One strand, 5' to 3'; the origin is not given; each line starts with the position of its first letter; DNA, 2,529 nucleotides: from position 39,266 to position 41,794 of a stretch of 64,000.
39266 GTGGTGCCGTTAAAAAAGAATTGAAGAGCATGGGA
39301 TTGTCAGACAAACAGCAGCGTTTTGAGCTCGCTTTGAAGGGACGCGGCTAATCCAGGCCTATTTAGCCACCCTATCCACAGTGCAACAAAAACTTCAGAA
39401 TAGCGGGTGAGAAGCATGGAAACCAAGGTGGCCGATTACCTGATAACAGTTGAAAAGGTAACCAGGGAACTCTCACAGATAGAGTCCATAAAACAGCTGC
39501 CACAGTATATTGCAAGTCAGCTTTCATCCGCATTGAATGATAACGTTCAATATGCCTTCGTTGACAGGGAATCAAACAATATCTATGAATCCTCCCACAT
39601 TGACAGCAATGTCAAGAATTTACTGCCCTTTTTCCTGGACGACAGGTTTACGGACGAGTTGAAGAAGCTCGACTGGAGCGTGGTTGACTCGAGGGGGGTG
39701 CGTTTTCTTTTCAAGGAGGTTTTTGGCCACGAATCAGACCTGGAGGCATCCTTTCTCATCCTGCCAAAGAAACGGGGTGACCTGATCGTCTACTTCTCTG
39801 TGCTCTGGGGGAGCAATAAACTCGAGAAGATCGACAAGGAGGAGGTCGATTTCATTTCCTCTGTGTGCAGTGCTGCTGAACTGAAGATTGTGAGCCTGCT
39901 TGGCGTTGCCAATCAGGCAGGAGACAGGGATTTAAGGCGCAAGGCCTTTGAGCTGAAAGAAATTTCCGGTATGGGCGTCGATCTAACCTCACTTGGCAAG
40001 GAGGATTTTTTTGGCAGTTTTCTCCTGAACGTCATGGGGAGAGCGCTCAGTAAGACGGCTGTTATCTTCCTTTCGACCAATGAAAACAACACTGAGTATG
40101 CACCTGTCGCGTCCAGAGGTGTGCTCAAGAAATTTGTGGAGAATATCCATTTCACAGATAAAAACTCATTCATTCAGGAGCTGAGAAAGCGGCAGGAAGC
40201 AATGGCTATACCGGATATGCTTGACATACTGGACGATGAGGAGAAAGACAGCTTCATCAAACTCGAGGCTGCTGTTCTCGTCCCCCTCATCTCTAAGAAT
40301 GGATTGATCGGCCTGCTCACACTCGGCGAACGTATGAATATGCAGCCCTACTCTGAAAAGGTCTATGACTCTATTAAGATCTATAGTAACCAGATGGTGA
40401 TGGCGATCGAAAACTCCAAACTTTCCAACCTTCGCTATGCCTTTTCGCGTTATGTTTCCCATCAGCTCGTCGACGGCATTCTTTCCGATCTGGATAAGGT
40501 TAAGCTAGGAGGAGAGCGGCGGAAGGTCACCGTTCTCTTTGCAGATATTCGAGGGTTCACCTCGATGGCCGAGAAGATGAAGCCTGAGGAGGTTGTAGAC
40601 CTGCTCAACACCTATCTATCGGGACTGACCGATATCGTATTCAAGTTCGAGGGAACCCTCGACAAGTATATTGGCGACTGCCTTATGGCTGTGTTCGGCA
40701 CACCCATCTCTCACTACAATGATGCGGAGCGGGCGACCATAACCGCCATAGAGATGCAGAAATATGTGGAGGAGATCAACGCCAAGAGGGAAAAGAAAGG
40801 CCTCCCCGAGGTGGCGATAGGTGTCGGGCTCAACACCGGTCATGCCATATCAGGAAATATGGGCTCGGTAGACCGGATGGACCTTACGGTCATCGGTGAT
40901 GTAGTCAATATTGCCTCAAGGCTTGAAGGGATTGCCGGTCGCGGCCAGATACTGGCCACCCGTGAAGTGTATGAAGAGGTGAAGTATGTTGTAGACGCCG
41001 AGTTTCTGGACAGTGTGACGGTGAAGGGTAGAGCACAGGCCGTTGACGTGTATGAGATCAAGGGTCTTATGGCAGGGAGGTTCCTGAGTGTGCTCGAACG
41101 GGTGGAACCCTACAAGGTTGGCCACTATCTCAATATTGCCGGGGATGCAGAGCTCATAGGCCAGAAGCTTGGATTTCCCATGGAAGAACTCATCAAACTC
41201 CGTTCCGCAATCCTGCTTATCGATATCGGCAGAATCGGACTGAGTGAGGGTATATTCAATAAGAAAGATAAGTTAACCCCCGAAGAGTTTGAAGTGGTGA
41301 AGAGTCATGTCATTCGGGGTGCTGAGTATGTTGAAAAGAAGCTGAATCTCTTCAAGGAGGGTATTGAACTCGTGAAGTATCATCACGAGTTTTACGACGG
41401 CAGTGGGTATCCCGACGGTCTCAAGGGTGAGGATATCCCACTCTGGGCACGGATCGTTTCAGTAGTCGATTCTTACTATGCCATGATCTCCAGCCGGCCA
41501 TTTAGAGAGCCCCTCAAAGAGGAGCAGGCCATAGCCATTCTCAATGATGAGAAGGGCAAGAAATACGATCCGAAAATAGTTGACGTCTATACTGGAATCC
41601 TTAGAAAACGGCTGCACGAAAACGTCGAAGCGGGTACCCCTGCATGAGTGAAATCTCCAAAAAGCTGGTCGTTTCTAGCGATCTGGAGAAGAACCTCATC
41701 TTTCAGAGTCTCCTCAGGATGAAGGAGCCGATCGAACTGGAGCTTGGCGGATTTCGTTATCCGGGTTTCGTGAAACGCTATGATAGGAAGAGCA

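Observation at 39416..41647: Single polypeptide combining an adenylate/guanylate cyclase catalytic domain with an HD-GYP c-di-GMP phosphodiesterase domain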

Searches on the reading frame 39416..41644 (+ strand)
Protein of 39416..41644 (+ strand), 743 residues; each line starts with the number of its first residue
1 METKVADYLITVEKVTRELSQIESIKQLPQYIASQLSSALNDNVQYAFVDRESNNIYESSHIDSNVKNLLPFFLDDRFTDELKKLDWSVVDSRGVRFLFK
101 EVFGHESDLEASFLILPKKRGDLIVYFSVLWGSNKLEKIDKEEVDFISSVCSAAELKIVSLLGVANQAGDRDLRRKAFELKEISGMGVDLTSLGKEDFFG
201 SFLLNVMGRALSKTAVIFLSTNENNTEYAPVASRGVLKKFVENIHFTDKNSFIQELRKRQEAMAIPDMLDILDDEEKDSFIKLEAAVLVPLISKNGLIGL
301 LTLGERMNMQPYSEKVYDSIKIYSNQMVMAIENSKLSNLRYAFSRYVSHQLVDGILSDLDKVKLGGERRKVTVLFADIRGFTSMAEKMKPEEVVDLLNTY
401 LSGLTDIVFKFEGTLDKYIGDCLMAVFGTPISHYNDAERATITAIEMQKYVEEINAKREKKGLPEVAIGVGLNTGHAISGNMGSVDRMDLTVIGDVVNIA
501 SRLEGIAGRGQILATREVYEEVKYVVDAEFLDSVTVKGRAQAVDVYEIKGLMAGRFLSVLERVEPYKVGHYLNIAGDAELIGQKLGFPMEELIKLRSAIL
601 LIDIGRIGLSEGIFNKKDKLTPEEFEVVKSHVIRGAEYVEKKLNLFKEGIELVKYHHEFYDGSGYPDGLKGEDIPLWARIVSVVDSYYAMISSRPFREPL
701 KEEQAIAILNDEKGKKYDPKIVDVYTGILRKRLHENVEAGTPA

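Call 3: search_protein_families(library=pfam, proteins=[window:39416-41644:+], max_evalue=0.01)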
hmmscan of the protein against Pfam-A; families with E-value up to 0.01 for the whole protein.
window:39416-41644:+ (743 aa): 4 families
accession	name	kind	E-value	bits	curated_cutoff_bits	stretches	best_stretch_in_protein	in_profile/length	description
PF13487.12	HD_5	-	7.3e-34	117.4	27.2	1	560-721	7-170/170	HD domain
PF00211.25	Guanylate_cyc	-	8.1e-27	94.4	21.9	1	369-546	7-179/183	Adenylate and Guanylate cyclase catalytic domain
PF01966.28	HD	-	1.4e-11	45.1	22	1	569-690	3-116/116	HD domain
PF13492.12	GAF_3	-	4.9e-05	24.2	27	1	209-333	15-129/129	GAF domain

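Call 4: search_protein_families(library=ncbifam, proteins=[window:39416-41644:+], max_evalue=0.01)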
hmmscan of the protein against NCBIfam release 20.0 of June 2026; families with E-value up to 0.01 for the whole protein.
window:39416-41644:+ (743 aa): 3 families
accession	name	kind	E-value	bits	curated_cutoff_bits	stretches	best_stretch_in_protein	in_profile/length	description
NF053512.1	nitric_RR_NosR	exception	6.8e-31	107.7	400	1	556-734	181-359/422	response regulator c-di-GMP phosphodiesterase, NosR family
TIGR03903.1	TOMM_kin_cyc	equivalog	3e-11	41.9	705.75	1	365-521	282-435/1267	TOMM system kinase/cyclase fusion protein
NF041606.1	dguan_cyc_DgcA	equivalog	1.6e-07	30.6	370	1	243-337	79-175/340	diguanylate cyclase DgcA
